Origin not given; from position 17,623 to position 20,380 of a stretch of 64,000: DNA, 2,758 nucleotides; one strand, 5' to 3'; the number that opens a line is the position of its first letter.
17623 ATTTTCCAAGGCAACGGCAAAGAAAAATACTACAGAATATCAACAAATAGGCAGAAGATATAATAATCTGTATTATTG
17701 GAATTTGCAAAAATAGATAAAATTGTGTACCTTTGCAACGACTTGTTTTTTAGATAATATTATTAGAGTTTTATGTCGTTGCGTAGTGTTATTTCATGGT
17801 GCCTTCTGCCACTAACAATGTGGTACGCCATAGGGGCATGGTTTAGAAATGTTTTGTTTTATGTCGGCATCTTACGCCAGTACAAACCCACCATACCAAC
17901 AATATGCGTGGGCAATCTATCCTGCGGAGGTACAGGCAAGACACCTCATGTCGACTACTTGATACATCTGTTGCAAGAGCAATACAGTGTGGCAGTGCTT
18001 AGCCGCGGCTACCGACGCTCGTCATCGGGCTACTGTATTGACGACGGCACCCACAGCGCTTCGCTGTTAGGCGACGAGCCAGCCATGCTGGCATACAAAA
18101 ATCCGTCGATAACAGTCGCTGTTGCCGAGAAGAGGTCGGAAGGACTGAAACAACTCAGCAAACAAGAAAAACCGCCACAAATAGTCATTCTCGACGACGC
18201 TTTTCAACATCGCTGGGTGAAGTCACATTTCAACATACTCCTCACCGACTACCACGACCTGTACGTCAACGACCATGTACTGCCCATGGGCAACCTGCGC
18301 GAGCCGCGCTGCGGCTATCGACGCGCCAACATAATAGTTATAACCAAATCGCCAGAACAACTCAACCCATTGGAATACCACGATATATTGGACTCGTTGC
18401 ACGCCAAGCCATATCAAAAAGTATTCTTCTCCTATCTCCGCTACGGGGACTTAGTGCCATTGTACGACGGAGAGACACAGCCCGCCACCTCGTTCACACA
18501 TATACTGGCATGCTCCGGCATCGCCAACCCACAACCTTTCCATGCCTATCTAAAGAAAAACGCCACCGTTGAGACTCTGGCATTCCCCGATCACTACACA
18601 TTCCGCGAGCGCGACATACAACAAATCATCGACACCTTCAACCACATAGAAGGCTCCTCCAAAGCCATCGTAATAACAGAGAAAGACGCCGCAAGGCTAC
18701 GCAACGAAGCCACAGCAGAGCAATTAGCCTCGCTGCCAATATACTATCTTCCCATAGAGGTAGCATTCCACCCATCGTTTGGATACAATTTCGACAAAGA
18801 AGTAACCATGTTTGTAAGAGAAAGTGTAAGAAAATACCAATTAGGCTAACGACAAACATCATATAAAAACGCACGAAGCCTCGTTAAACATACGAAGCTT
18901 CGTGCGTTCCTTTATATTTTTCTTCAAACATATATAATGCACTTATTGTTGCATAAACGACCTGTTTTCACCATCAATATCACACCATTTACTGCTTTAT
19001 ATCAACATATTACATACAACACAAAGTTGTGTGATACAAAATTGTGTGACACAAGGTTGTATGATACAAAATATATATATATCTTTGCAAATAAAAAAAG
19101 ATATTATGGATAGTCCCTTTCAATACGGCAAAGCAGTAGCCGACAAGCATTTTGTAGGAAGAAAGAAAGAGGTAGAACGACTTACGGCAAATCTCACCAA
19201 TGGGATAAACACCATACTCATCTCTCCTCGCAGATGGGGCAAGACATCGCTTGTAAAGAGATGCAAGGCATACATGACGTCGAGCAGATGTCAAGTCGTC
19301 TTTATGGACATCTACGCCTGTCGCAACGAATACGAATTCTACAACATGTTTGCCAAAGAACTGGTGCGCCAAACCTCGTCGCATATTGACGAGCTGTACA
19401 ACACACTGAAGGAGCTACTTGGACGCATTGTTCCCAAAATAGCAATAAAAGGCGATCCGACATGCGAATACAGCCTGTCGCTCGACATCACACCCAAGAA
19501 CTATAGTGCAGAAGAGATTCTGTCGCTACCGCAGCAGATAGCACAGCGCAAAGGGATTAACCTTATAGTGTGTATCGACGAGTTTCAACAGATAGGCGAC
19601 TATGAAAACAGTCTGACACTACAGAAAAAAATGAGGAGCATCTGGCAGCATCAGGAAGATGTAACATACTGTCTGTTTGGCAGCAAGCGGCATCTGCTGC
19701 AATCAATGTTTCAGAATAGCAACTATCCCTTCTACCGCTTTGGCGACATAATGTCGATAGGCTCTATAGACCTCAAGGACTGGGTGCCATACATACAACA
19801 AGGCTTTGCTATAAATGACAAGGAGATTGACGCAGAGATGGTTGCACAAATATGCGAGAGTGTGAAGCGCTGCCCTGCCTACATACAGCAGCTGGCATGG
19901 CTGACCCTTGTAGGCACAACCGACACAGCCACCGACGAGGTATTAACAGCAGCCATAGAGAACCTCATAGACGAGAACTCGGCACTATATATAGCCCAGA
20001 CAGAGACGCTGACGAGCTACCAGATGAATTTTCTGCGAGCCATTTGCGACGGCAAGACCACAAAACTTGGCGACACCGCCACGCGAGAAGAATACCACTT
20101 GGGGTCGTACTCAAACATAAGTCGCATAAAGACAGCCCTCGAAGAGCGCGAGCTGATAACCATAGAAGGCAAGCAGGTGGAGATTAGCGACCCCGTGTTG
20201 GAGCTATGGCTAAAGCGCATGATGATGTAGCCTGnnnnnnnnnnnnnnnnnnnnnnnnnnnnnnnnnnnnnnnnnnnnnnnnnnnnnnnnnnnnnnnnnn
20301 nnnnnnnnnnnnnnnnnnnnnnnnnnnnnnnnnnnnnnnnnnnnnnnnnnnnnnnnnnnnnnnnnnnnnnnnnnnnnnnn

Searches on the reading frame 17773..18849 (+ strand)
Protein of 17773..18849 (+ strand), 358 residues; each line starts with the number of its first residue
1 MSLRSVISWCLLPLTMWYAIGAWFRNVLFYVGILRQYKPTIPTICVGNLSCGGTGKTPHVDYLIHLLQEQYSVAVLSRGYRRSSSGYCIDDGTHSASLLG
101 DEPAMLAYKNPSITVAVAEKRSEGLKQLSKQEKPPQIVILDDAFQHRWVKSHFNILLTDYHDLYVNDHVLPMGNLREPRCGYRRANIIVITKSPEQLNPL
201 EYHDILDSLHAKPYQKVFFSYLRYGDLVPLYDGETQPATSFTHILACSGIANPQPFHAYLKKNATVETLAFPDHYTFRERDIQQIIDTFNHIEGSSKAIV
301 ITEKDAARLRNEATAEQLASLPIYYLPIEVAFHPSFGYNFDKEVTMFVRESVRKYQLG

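Call 57: search_protein_families(library=pfam, proteins=[window:17773-18849:+], max_evalue=0.0001)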
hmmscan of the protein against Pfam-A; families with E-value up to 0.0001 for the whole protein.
window:17773-18849:+ (358 aa): 1 family
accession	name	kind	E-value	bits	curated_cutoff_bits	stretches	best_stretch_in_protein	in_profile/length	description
PF02606.20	LpxK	-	1.5e-78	264.7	27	1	8-342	2-325/328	Tetraacyldisaccharide-1-P 4'-kinase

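Call 84: find_encoding_contigs(protein=window:17773-18849:+, flank=1000, max_places=4)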
Protein window:17773-18849:+ (358 aa): no gene with exactly this product is on record in the collection.

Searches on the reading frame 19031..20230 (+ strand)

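Call 57: search_protein_families(library=pfam, proteins=[window:19031-20230:+], max_evalue=0.0001)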
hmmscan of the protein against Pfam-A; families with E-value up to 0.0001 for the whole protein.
window:19031-20230:+ (399 aa): 4 families
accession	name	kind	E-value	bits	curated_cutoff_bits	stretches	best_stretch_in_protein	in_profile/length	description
PF09820.16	AAA-ATPase_like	-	5.3e-07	30.1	26.1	1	57-202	30-167/201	Predicted AAA-ATPase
PF01637.24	ATPase_2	-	9.7e-07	29.3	33.2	1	41-211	1-148/225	ATPase domain predominantly from Archaea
PF13401.12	AAA_22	-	1.1e-05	26.1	27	0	62-221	9-125/130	AAA domain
PF13173.12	AAA_14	-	6.9e-05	23.3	27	0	161-227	48-107/129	AAA domain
